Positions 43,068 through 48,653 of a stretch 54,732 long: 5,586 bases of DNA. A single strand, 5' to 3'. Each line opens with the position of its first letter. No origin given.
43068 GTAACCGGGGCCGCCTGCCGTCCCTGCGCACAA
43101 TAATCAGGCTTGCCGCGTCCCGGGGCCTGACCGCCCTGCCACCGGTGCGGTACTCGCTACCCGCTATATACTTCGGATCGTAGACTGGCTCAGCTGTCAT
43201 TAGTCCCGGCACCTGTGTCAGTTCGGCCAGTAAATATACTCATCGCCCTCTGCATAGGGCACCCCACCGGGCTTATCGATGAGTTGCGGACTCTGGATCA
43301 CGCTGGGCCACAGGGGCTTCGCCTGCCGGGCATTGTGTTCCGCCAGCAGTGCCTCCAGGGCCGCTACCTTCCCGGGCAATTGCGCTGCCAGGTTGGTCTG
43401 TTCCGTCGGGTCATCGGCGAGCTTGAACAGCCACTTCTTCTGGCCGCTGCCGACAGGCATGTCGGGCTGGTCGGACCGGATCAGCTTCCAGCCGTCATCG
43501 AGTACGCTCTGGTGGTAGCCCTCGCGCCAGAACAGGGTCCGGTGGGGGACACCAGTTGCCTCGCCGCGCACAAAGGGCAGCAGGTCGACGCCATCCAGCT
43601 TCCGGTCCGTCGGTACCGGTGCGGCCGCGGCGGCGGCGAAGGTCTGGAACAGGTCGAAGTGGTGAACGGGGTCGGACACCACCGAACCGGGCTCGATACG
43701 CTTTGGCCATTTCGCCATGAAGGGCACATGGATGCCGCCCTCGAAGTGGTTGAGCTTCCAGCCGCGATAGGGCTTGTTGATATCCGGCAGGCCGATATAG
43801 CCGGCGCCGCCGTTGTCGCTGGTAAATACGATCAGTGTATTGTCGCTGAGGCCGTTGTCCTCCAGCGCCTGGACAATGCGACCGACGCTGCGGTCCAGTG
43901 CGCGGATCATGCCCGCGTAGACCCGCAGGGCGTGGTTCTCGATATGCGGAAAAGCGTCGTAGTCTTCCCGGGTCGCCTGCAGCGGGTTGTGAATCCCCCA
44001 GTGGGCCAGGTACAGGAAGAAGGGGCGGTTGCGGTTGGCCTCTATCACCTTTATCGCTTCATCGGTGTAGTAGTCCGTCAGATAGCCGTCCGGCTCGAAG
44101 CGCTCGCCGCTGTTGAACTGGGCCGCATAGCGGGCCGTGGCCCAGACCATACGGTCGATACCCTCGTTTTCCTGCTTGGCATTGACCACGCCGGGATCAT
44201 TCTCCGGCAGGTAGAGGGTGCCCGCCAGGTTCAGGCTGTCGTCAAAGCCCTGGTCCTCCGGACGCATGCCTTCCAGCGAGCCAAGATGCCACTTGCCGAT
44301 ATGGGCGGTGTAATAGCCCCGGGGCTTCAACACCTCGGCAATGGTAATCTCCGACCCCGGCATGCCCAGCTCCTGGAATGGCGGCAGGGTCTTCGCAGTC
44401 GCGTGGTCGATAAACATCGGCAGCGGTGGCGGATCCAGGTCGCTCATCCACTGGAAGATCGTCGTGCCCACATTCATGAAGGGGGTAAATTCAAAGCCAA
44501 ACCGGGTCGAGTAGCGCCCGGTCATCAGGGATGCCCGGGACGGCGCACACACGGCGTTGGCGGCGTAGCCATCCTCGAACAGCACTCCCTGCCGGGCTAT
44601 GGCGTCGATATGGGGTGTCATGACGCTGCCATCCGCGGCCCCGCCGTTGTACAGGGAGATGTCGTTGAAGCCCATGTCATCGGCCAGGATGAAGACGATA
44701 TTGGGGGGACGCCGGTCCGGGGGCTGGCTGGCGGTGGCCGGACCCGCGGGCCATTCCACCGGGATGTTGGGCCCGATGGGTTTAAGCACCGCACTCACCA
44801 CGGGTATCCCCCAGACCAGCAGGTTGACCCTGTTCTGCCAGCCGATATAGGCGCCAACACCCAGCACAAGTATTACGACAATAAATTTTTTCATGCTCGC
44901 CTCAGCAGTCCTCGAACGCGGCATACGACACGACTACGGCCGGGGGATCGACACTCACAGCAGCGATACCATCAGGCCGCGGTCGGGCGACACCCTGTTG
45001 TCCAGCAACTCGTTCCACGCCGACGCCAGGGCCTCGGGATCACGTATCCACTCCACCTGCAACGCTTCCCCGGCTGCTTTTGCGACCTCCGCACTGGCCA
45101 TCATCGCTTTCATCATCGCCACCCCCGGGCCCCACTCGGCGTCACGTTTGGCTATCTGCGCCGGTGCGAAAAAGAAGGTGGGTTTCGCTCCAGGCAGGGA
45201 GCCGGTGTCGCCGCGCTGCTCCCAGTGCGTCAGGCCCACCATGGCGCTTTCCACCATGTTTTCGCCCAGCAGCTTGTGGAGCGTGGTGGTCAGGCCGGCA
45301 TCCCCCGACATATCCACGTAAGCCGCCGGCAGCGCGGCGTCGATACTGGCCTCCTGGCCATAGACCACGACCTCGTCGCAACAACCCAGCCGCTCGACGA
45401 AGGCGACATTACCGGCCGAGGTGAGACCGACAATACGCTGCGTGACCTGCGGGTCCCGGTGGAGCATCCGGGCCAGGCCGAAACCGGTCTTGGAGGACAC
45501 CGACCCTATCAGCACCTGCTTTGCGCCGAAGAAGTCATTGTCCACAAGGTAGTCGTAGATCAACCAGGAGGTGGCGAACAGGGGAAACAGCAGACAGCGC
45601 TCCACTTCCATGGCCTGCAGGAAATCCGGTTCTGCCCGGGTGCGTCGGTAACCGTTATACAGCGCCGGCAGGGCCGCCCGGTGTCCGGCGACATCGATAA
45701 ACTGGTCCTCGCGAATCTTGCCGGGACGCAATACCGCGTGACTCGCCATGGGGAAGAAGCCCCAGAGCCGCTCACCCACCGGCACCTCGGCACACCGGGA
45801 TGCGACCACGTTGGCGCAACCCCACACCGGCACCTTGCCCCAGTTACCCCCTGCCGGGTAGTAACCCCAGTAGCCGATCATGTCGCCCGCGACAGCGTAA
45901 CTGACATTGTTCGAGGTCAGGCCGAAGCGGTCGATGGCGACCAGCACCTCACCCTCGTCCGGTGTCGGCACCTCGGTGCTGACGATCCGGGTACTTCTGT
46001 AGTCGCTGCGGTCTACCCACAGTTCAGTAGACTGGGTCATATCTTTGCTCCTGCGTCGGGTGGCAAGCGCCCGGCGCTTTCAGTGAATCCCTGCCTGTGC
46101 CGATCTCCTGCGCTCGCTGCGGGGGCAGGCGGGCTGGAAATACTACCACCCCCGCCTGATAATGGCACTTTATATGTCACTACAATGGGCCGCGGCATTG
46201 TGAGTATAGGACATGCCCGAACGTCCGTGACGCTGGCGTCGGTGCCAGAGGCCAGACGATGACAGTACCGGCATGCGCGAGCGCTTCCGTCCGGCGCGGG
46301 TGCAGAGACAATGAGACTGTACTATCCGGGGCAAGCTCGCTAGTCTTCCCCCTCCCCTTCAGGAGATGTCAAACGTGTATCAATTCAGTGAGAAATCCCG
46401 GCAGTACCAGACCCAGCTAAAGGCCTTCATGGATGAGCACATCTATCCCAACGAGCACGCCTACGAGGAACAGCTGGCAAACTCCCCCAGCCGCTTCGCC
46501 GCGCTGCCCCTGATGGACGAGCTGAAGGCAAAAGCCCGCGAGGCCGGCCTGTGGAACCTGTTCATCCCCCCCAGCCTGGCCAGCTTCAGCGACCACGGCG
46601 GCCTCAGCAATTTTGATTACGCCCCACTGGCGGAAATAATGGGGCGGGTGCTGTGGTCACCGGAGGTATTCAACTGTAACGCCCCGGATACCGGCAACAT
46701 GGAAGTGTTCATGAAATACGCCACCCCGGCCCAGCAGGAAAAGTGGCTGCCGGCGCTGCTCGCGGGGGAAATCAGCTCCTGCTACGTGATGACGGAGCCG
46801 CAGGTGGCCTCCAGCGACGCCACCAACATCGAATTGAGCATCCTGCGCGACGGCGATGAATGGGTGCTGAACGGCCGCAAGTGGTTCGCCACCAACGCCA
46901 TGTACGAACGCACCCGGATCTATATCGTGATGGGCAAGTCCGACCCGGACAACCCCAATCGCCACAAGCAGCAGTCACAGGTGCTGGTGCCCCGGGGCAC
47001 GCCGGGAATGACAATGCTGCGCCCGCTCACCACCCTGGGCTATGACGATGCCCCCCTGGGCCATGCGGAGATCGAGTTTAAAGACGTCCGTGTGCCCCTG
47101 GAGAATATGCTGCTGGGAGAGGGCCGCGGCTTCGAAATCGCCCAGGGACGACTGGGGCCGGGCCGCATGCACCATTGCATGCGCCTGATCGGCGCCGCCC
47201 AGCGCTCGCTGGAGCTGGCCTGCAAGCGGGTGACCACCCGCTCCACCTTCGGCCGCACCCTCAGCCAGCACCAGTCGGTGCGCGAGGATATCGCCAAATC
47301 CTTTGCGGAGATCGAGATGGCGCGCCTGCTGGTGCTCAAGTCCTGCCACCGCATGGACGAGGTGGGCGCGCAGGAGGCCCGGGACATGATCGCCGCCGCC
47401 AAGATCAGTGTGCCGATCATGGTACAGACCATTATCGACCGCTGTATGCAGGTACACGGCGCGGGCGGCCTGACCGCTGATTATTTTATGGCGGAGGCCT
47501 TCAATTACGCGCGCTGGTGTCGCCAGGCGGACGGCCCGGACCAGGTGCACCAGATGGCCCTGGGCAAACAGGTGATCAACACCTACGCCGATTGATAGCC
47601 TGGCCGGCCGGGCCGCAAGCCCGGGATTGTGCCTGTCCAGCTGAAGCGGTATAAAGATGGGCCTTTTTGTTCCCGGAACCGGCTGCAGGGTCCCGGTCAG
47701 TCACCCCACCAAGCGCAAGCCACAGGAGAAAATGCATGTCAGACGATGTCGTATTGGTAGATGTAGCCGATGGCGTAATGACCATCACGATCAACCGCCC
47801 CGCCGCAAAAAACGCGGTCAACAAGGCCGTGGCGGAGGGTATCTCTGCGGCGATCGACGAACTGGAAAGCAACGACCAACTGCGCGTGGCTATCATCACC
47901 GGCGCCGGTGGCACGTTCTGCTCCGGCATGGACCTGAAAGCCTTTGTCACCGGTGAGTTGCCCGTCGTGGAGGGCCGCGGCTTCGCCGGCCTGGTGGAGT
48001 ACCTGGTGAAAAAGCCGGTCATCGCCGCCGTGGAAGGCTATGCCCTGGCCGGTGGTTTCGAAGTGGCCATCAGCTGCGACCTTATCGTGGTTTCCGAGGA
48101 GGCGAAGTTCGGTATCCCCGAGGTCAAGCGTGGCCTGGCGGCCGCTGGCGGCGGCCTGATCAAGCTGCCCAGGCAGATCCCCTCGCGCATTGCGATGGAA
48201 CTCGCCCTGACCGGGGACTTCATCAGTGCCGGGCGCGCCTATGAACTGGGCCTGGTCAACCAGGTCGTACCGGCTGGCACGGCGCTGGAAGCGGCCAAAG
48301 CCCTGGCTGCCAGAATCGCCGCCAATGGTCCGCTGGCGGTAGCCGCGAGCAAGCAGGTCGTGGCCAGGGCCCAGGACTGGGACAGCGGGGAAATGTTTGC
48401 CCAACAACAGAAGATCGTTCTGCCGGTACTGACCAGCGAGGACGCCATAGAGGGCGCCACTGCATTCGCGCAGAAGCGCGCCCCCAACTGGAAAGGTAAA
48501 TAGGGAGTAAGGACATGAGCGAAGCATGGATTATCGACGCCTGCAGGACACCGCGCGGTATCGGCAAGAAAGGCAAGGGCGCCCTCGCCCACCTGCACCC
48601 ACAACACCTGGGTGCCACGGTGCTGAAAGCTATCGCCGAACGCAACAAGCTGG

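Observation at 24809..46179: One 17-bp palindrome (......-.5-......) in four separate divergent promoter regions: candidate unannotated regulon of about 25-28 genes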

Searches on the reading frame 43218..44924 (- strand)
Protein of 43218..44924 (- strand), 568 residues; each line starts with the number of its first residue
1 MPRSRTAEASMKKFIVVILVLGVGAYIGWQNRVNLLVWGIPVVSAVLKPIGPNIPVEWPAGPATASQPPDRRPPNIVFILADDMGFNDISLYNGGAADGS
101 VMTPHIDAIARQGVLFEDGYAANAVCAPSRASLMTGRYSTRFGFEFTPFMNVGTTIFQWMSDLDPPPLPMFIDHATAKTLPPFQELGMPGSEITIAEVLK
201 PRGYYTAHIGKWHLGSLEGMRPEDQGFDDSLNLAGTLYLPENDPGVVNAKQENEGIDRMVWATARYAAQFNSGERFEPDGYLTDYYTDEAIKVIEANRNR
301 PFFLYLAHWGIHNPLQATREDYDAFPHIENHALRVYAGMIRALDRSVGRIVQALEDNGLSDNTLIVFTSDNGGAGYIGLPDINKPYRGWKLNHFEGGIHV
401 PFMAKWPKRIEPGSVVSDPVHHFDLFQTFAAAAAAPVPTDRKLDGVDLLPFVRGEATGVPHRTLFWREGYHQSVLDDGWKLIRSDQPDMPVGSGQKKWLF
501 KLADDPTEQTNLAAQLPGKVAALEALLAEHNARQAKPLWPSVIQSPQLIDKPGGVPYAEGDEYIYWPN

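Call 11: search_protein_families(library=pfam, proteins=[window:43218-44924:-])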
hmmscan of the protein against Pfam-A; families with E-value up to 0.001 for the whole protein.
window:43218-44924:- (568 aa): 3 families
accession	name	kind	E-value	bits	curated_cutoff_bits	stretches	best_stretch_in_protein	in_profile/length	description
PF00884.28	Sulfatase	-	2.1e-53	182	25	1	74-433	1-299/301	Sulfatase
PF01663.27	Phosphodiest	-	5.1e-08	33.3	23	1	103-383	20-233/342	Type I phosphodiesterase / nucleotide pyrophosphatase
PF16347.10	SGSH_C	-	2.3e-07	31.5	29.3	1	394-513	12-132/154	N-sulphoglucosamine sulphohydrolase, C-terminal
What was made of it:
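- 41215..46040 (-): DUF2855, sulfatase, NUDIX, alpha/beta hydrolase, DUF1330, leftward from operator d. Pfam (call 11).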

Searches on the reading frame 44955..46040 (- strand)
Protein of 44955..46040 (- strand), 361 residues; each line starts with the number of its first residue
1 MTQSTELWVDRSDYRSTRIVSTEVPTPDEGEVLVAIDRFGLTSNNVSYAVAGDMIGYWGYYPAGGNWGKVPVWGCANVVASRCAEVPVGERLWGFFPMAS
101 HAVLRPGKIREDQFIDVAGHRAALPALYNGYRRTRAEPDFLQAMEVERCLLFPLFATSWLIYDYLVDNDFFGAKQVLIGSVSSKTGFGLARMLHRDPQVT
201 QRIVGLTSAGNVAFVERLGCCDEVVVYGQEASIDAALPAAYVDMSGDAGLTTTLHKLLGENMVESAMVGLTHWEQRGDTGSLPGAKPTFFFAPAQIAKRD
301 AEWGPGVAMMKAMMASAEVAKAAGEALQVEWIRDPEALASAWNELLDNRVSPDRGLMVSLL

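Call 11: search_protein_families(library=pfam, proteins=[window:44955-46040:-])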
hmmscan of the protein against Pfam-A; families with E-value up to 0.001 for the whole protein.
window:44955-46040:- (361 aa): 1 family
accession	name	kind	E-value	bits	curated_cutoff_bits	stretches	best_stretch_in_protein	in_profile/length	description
PF11017.14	DUF2855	-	3.6e-94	316.7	30.9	1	39-350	1-334/335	Protein of unknown function (DUF2855)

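Call 26: search_protein_families(library=ncbifam, proteins=[window:44955-46040:-], max_evalue=0.01)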
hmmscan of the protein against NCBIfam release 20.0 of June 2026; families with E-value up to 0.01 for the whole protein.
window:44955-46040:- (361 aa): 0 families

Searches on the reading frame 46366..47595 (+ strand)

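Call 11: search_protein_families(library=pfam, proteins=[window:46366-47595:+])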
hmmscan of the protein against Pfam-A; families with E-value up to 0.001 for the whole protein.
window:46366-47595:+ (409 aa): 4 families
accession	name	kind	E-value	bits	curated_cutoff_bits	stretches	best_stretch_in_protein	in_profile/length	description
PF00441.29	Acyl-CoA_dh_1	-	9.1e-32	110.7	22.4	1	253-403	1-149/150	Acyl-CoA dehydrogenase, C-terminal domain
PF02770.24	Acyl-CoA_dh_M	-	4.4e-20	72.1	33.3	1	139-241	1-97/97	Acyl-CoA dehydrogenase, middle domain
PF02771.21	Acyl-CoA_dh_N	-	3.6e-09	37.4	22.9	1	8-135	1-113/113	Acyl-CoA dehydrogenase, N-terminal domain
PF08028.16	Acyl-CoA_dh_2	-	1e-08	36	22.7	1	270-375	3-116/134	Acyl-CoA dehydrogenase, C-terminal domain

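Call 26: search_protein_families(library=ncbifam, proteins=[window:46366-47595:+], max_evalue=0.01)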
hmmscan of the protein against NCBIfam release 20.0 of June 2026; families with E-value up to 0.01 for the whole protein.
window:46366-47595:+ (409 aa): 19 families
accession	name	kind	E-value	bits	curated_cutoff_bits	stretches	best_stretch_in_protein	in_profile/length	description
NF042972.1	AcrlCoAredClosAcrC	equivalog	1.6e-38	132.4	640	1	113-404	95-377/378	acryloyl-CoA reductase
NF045552.1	GlutCoADH_Des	equivalog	4.4e-33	115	470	1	5-379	3-355/387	glutaryl-CoA dehydrogenase Acd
NF045652.1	ProlPCPDhRedW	equivalog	5.6e-32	111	650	1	115-371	95-342/376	L-prolyl-[peptidyl-carrier protein] dehydrogenase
NF043006.1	CyhCrbnylCoADH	equivalog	2.9e-31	108.8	650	1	116-405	98-377/380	cyclohexane-1-carbonyl-CoA dehydrogenase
TIGR03207.1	cyc_hxne_CoA_dh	equivalog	3.8e-31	108.2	575.35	1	112-399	90-367/372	cyclohexanecarboxyl-CoA dehydrogenase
NF042439.1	SulpropCoADesulf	equivalog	1e-27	96.9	600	1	79-405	51-372/379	3-sulfinopropanoyl-CoA desulfinase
NF058590.1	AcCoDHFadEBacil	equivalog_domain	1.5e-27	96.4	600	1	117-398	116-405/586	acyl-CoA dehydrogenase FadE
NF008997.0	PRK12341.1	equivalog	2.1e-27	96.2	537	1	111-408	92-381/382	acyl-CoA dehydrogenase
NF053553.1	prodigi_MBC_PigA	equivalog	2.2e-25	89.6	500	1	115-373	100-349/381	prodigiosin MBC biosynthesis dehydrogenase PigA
NF002885.1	PRK03354.1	equivalog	1.1e-22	80.5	540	1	112-407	93-377/378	crotonobetainyl-CoA dehydrogenase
NF052270.1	Staph_DH_FadE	equivalog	2.5e-18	66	600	1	120-403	122-393/400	acyl-CoA dehydrogenase FadE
TIGR03203.1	pimD_small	equivalog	3.7e-16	59.2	652.7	1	119-396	100-369/378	pimeloyl-CoA dehydrogenase small subunit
TIGR03204.1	pimC_large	equivalog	1.3e-13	50.6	623.85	1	114-366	99-341/395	pimeloyl-CoA dehydrogenase large subunit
NF037942.1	ac_ACP_DH_MbtN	equivalog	2.2e-13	49.7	700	1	133-372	106-333/376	mycobactin biosynthesis acyl-ACP dehydrogenase MbtN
TIGR04022.1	sulfur_SfnB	equivalog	1.7e-11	43.6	430.9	1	46-349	33-319/391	SfnB family sulfur acquisition oxidoreductase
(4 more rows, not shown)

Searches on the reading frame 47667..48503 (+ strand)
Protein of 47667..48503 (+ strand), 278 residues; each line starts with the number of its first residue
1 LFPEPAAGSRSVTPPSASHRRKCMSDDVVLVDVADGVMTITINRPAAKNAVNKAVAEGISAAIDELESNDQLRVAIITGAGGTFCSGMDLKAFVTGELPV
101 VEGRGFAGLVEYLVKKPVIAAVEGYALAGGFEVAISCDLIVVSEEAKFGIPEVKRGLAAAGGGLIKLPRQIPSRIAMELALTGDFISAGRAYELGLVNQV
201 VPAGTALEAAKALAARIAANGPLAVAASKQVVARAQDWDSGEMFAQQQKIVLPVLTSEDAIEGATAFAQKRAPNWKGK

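Call 11: search_protein_families(library=pfam, proteins=[window:47667-48503:+])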
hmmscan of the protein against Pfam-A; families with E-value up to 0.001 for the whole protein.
window:47667-48503:+ (278 aa): 2 families
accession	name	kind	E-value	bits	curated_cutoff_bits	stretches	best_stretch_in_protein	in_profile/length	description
PF00378.25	ECH_1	-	2.7e-54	184.6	27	1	35-278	4-251/251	Enoyl-CoA hydratase/isomerase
PF16113.10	ECH_2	-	3.9e-30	106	27.2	1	38-214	2-185/335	Enoyl-CoA hydratase/isomerase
